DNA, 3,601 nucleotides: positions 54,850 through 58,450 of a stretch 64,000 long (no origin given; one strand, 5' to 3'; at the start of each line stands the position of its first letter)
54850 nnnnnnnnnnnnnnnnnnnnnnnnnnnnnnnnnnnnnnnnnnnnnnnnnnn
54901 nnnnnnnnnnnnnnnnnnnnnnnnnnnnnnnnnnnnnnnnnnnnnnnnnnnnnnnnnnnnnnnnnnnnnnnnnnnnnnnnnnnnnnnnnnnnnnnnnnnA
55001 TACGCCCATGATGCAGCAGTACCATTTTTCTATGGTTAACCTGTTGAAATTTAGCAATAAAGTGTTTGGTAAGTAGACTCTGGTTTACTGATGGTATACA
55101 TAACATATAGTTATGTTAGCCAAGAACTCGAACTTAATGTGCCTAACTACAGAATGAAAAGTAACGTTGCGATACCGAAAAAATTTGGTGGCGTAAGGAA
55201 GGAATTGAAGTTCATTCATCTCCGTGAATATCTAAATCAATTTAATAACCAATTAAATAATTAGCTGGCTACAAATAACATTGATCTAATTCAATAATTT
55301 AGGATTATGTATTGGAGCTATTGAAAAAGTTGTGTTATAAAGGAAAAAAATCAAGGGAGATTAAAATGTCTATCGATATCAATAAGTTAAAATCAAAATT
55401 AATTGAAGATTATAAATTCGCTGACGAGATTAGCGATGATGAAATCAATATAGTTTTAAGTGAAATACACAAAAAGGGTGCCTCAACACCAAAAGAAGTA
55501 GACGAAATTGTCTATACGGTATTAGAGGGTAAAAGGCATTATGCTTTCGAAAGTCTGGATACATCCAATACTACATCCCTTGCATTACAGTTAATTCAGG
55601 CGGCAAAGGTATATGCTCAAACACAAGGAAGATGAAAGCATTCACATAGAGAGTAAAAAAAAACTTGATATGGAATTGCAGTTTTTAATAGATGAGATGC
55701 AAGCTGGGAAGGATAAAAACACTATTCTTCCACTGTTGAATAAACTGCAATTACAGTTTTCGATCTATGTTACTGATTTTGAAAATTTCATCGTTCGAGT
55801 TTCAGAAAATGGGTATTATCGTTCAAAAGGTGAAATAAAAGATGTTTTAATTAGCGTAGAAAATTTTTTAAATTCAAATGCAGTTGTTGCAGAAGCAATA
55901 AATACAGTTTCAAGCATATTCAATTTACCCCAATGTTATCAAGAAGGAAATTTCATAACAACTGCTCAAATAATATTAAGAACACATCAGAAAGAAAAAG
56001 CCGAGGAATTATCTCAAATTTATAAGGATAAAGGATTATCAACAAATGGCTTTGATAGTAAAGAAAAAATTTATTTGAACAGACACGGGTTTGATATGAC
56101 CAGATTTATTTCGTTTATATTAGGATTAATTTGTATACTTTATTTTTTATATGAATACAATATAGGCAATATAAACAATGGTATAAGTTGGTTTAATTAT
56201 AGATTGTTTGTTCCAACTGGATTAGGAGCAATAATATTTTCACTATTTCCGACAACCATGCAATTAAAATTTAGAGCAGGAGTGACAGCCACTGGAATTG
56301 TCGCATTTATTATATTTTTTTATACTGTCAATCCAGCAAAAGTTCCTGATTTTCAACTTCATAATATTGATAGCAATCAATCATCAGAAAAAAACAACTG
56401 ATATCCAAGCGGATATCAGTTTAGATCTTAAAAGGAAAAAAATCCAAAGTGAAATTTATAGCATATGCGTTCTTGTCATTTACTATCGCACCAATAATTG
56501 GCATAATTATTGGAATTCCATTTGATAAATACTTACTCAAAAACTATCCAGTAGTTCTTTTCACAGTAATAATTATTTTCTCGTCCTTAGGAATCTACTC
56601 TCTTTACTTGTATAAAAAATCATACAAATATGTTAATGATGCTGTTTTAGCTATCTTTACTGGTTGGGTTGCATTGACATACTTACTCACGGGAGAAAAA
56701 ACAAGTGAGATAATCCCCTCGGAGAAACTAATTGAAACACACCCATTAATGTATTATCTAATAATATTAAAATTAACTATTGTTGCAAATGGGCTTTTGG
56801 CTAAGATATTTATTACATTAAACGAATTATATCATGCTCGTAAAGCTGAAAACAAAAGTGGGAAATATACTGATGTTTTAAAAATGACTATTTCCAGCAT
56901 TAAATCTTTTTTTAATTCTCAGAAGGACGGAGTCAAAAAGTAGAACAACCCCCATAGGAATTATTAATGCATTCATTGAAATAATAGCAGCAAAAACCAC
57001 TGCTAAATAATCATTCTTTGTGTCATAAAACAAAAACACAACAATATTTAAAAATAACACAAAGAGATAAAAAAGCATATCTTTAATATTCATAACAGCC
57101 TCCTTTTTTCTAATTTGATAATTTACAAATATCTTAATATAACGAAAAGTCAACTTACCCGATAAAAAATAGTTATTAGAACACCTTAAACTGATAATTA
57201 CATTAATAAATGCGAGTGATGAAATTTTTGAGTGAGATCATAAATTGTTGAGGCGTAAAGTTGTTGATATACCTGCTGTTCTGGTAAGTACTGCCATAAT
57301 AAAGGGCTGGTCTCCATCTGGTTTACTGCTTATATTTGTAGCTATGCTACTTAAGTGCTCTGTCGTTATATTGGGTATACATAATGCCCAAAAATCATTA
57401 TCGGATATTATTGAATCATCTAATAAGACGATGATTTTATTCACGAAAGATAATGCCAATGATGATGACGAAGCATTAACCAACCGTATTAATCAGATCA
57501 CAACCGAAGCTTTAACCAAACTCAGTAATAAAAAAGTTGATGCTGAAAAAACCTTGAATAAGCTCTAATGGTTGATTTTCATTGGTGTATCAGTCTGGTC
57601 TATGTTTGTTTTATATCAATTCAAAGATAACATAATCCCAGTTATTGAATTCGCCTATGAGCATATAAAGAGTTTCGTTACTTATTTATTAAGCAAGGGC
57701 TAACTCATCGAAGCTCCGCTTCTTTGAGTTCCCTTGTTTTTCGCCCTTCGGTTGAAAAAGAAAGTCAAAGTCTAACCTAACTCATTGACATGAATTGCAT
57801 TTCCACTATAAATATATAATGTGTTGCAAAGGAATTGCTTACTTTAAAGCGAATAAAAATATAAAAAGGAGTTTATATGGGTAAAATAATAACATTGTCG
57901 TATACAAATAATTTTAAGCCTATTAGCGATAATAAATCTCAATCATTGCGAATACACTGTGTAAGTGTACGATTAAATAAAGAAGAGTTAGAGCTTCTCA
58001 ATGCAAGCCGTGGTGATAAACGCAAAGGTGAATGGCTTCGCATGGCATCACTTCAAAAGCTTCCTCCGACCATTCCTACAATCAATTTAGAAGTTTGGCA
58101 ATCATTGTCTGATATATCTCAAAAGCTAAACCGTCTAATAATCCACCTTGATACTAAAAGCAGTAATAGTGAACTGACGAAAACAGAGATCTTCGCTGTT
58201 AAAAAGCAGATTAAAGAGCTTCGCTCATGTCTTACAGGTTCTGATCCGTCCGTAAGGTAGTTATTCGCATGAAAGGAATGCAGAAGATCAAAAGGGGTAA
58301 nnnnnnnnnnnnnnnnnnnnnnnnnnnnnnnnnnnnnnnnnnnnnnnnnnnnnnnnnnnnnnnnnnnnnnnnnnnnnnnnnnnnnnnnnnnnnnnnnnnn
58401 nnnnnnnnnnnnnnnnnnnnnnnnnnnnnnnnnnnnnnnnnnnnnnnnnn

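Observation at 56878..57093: Small hydrophobic ORF with strong SD convergently overlapping the 4-TM ORF by 66 bp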

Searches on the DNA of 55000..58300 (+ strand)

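Call 3: search_dna_similar(query=window:55000-58300:+, collection=ecoli_genomes, mode=near, max_rows=25)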
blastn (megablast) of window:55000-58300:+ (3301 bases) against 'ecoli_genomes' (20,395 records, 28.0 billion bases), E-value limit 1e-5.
Records with a match: 22; places in all: 22; records where one place covers at least 80% of the query: 2.
Genomes with a match: 22 of 5426; with a place that covers at least 80% of the query: 2. Places per genome that has any: lowest 1, median 1, highest 1. On chromosomes: 22 places; on plasmids: 0.
Best place of each record, by identity: >=99% 3; 95-99% 6; 60-80% 13.
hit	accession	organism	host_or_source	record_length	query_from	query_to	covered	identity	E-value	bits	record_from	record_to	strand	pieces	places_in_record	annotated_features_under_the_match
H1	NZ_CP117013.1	Escherichia coli strain MLI114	Homo sapiens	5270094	1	3301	100%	100.0%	0e+0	6096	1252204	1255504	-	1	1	hypothetical protein (x5) | relaxase/mobilization nuclease domain-containing protein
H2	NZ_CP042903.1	Escherichia coli strain CFSAN061761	missing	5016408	1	3301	100%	100.0%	0e+0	6091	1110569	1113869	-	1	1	hypothetical protein (x5) | relaxase/mobilization nuclease domain-containing protein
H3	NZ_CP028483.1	Escherichia coli strain E41-1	Homo sapiens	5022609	2688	3301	19%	98.7%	0e+0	1090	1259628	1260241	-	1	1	hypothetical protein | relaxase/mobilization nuclease domain-containing protein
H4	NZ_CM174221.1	Escherichia coli strain mussel_type_A_ST536_O21:H9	Raw mussels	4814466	2692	3301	18%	98.9%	0e+0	1088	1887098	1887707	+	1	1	hypothetical protein | relaxase/mobilization nuclease domain-containing protein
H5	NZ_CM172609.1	Escherichia coli strain ExPEC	Mussels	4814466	2692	3301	18%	98.9%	0e+0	1088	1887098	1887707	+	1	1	hypothetical protein | relaxase/mobilization nuclease domain-containing protein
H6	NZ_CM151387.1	Escherichia coli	Homo sapiens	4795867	2711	3295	18%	78.6%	2e-100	377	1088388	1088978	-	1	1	hypothetical protein | relaxase/mobilization nuclease domain-containing protein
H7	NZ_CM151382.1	Escherichia coli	Homo sapiens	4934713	2711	3295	18%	78.6%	2e-100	377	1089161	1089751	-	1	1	hypothetical protein | relaxase/mobilization nuclease domain-containing protein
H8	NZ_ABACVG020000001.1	Escherichia coli strain 2020CK-00188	Homo sapiens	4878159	2711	3244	16%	78.7%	1e-91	348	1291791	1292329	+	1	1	hypothetical protein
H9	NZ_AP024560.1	Escherichia coli strain NIPH17_0020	Homo sapiens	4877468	2694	3230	16%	78.1%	5e-86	329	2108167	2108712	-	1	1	hypothetical protein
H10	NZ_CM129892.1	Escherichia coli strain MB06022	seawater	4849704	2694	3230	16%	78.1%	5e-86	329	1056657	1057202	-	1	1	hypothetical protein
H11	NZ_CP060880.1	Escherichia coli strain EC26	Homo sapiens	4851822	2694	3230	16%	78.0%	2e-84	324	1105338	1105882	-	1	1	hypothetical protein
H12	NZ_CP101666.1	Escherichia coli strain M171-1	Manis javanica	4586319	2694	3230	16%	77.8%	1e-82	318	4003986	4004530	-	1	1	hypothetical protein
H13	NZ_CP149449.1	Escherichia coli strain JX21CE33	chicken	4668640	2694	3230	16%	77.8%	1e-82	318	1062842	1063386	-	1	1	hypothetical protein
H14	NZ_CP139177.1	Escherichia coli strain JX21CE33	chicken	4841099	2694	3230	16%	77.8%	1e-82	318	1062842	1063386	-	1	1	hypothetical protein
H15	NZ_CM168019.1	Escherichia coli strain PEC148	Sus scrofa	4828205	2694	3230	16%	77.8%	1e-82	318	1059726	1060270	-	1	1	hypothetical protein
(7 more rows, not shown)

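Call 5: get_annotated_region(hit=H1, flank=15000)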
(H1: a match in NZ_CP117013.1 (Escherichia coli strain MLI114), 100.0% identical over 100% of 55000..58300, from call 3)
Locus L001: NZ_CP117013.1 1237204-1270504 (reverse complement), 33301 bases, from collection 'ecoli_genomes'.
description: Escherichia coli strain MLI114 chromosome, complete genome
organism: Escherichia coli strain MLI114 (NCBI taxid 562)
replicon: chromosome; assembly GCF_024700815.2
host: Homo sapiens; source: stool sample; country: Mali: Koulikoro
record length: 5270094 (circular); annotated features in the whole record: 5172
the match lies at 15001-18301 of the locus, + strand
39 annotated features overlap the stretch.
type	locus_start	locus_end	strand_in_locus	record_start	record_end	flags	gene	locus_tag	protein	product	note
CDS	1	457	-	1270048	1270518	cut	hycI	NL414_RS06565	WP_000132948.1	hydrogenase maturation peptidase HycI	-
CDS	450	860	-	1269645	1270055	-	hycH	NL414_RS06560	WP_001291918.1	formate hydrogenlyase assembly protein HycH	-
CDS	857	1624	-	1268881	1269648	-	hycG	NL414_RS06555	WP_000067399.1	formate hydrogenlyase subunit HycG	-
CDS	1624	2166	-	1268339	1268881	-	hycF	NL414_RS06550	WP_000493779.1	formate hydrogenlyase subunit HycF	-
CDS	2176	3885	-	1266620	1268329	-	hycE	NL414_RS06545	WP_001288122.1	formate hydrogenlyase subunit HycE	-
CDS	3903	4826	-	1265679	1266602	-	hycD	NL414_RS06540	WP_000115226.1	formate hydrogenlyase subunit HycD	-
CDS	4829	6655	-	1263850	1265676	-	hycC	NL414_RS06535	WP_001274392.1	formate hydrogenlyase subunit 3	-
CDS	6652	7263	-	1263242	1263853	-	hycB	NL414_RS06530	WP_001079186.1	formate hydrogenlyase subunit HycB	-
CDS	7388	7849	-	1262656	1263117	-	hycA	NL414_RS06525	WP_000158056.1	formate hydrogenlyase regulator HycA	-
CDS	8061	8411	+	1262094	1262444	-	hypA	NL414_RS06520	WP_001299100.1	hydrogenase maturation nickel metallochaperone HypA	-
CDS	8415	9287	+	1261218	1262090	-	hypB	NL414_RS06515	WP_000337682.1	hydrogenase nickel incorporation protein HypB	-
CDS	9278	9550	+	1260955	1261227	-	hypC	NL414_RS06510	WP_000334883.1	hydrogenase 3 maturation protein HypC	-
CDS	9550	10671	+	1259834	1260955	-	hypD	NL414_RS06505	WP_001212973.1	hydrogenase formation protein HypD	-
CDS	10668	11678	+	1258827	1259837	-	hypE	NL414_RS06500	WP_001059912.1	hydrogenase maturation carbamoyl dehydratase HypE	-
CDS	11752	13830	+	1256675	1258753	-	flhA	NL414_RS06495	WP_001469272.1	formate hydrogenlyase transcriptional activator FlhA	-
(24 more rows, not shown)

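Call 93: search_dna_similar(query=window:56440-57160:+, collection=ecoli_genomes, mode=distant, max_rows=30)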
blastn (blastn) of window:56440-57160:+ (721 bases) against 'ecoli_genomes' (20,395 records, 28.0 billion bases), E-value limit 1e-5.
Records with a match: 2; places in all: 2; records where one place covers at least 80% of the query: 2.
Genomes with a match: 2 of 5426; with a place that covers at least 80% of the query: 2. Places per genome that has any: lowest 1, median 1, highest 1. On chromosomes: 2 places; on plasmids: 0.
Best place of each record, by identity: >=99% 2.
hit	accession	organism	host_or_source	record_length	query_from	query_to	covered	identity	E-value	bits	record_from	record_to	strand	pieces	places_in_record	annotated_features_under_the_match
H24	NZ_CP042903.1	Escherichia coli strain CFSAN061761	missing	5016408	1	721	100%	100.0%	0e+0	1301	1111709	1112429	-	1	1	hypothetical protein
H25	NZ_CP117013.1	Escherichia coli strain MLI114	Homo sapiens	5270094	1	721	100%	100.0%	0e+0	1301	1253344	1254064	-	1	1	hypothetical protein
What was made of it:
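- The locus is single-copy (call 93).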

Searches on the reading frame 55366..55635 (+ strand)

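Call 6: search_protein_families(proteins=[window:55366-55635:+], library=ncbifam, max_evalue=1)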
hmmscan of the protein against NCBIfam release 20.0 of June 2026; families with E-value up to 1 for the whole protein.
window:55366-55635:+ (89 aa): 0 families

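Call 7: search_protein_families(proteins=[window:55366-55635:+], library=phrogs, max_evalue=1)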
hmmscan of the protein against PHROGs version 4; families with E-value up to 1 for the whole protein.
window:55366-55635:+ (89 aa): 2 families
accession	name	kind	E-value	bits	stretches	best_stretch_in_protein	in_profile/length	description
phrog_3118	-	DNA, RNA and nucleotide metabolism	0.0057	17.1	1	4-70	91-158/287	HNH endonuclease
phrog_19674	-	unknown function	0.02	15.7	1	12-54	13-53/57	-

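Call 8: search_protein_families(proteins=[window:55366-55635:+], library=padloc, max_evalue=1)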
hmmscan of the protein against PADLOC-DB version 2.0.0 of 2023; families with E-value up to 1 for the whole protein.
window:55366-55635:+ (89 aa): 0 families

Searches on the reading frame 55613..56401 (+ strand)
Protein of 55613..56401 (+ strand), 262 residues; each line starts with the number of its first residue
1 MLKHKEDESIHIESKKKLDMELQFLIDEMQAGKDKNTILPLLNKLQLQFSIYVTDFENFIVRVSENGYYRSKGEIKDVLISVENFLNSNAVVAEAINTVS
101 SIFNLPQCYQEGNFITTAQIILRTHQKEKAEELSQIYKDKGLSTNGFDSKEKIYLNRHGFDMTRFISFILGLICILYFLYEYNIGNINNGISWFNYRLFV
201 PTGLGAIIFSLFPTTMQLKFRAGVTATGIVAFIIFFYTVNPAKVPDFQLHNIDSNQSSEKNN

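Call 6: search_protein_families(proteins=[window:55613-56401:+], library=ncbifam, max_evalue=1)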
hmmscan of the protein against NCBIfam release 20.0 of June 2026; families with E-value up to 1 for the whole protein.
window:55613-56401:+ (262 aa): 1 family
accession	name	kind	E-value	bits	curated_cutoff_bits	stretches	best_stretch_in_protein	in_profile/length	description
TIGR00365.1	TIGR00365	equivalog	0.087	12.9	117.1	1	89-132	52-95/99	Grx4 family monothiol glutaredoxin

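Call 7: search_protein_families(proteins=[window:55613-56401:+], library=phrogs, max_evalue=1)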
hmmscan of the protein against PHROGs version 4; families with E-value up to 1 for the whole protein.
window:55613-56401:+ (262 aa): 1 family
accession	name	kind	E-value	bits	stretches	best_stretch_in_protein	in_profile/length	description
phrog_5814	-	unknown function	2.5e-10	41.4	1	116-243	106-229/230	-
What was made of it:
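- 55366..56401 (+): The upstream conserved pair: an 89-aa gene (55366-55635) and a 262-aa gene (55613-56401, with a C-terminal TM region). They always precede the cassette. The 262-aa protein matches phrog_5814, of unknown function, at E=2.5e-10 (call 7).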

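Call 8: search_protein_families(proteins=[window:55613-56401:+], library=padloc, max_evalue=1)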
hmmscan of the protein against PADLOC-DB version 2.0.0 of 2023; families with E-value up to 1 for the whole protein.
window:55613-56401:+ (262 aa): 0 families

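Call 34: search_dna_similar(query=window:55613-56401:+, collection=phages, mode=protein, max_evalue=0.001, max_rows=15)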
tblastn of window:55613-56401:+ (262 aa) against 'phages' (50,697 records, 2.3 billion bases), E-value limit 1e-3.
No match.

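Call 35: search_dna_similar(query=window:55613-56401:+, collection=plasmids, mode=protein, max_evalue=0.001, max_rows=15)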
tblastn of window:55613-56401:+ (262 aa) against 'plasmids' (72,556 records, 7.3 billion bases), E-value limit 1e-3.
Records with a match: 1; places in all: 1; records where one place covers at least 80% of the query: 0.
Best place of each record, by identity: <60% 1.
By first word of the organism name: Cronobacter 1.
By predicted mobility (MOB-suite, as given by PLSDB): non-mobilizable 1.
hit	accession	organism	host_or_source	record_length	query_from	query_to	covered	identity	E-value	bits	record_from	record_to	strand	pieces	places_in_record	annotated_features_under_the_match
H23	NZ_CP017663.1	Cronobacter sp. JZ38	Tribulus terrestris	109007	119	242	47%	25.0%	8e-4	48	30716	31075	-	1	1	hypothetical protein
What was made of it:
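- Tried and rejected: The 262-aa protein gave one weak plasmid hit (calls 34, 35).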

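Call 44: find_homologous_proteins(query=window:55613-56401:+, max_evalue=0.001)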
Query window:55613-56401:+ (262 aa): 6 proteins with E <= 0.001 among 347 candidates.
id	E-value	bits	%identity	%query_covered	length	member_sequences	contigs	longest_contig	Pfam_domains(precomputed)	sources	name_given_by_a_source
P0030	2.0e-161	553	96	100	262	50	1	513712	-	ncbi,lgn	ncbi:hypothetical protein ABLJ30_000042 [Escherichia coli]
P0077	2.5e-151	520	89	100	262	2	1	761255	-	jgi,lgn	jgi:hypothetical protein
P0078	8.7e-145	498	85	100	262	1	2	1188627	-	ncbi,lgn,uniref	ncbi:hypothetical protein [Pectobacterium aroidearum]|uniref:hypothetical protein n=1 Tax=Pectobacte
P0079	1.5e-124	432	74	99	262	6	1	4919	-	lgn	-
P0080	1.1e-105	370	64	100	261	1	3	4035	-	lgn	-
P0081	6.1e-59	217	69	58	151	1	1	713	-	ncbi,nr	ncbi:hypothetical protein D3298_24815, partial [Salmonella enterica]|nr:hypothetical protein [Salmon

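Call 46: find_encoding_contigs(protein=P0080, flank=4000, max_places=3)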
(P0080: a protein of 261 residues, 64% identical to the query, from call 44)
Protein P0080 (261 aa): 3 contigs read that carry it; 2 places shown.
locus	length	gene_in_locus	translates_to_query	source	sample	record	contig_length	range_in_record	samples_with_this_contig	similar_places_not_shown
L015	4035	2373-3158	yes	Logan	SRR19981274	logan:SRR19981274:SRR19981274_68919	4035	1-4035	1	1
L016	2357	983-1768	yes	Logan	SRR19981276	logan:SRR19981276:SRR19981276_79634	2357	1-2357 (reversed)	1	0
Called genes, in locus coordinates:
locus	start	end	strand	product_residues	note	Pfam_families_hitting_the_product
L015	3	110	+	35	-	?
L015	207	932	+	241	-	-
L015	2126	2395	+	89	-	-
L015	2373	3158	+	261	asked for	-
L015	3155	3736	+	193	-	-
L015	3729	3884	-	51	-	-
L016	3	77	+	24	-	?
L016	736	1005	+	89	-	-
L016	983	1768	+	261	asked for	-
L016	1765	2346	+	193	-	-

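Call 47: find_encoding_contigs(protein=P0077, flank=5000, max_places=2)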
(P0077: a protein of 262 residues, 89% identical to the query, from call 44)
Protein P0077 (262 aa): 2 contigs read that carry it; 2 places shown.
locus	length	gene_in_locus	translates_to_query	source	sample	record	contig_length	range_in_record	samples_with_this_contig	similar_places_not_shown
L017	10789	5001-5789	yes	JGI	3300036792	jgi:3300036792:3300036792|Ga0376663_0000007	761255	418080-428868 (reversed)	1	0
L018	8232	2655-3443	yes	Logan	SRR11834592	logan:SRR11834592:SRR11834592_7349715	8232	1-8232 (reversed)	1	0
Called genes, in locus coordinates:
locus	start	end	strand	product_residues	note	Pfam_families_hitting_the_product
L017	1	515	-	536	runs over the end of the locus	PF19614:DUF6119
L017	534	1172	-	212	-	-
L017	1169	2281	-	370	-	PF04055:Radical_SAM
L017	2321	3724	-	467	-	PF04055:Radical_SAM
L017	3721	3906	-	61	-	PF27806:HxsD (weak)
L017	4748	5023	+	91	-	-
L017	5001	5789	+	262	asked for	-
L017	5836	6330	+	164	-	-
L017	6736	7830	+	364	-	PF04245:NA37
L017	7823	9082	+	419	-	-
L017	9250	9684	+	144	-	PF21983:NikA-like (faint)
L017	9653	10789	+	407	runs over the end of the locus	-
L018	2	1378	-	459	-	?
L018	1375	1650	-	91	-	PF27806:HxsD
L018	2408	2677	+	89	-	-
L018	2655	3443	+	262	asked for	-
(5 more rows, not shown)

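Call 70: search_solved_structures(query=window:55613-56401:+, max_evalue=1)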
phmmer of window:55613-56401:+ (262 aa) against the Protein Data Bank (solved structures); distinct sequences matched with E-value up to 1: 7.
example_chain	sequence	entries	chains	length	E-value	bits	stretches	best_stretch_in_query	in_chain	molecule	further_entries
6l0o_A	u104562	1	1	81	0.16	14.4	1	42-74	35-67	DNA helicase MCM8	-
22ey_A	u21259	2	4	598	0.3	13.5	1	73-131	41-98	thioredoxin-disulfide reductase (NADPH) | thioredoxin-disulfide reductase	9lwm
22fc_A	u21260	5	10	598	0.3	13.5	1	73-131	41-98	thioredoxin-disulfide reductase (NADPH) | thioredoxin-disulfide reductase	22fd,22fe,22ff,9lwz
3itq_A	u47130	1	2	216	0.42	13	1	71-120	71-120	Prolyl 4-hydroxylase, alpha subunit domain protein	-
4la1_A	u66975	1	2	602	0.42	13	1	73-131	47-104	Thioredoxin glutathione reductase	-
5hv0_A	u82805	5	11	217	0.43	12.9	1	71-120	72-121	Prolyl 4-Hydroxylase | 2OG-Fe(II) oxygenase | Procollagen-Proline Dioxygenase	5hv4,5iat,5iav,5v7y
5iax_A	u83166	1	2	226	0.46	12.8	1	71-120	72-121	Procollagen-Proline Dioxygenase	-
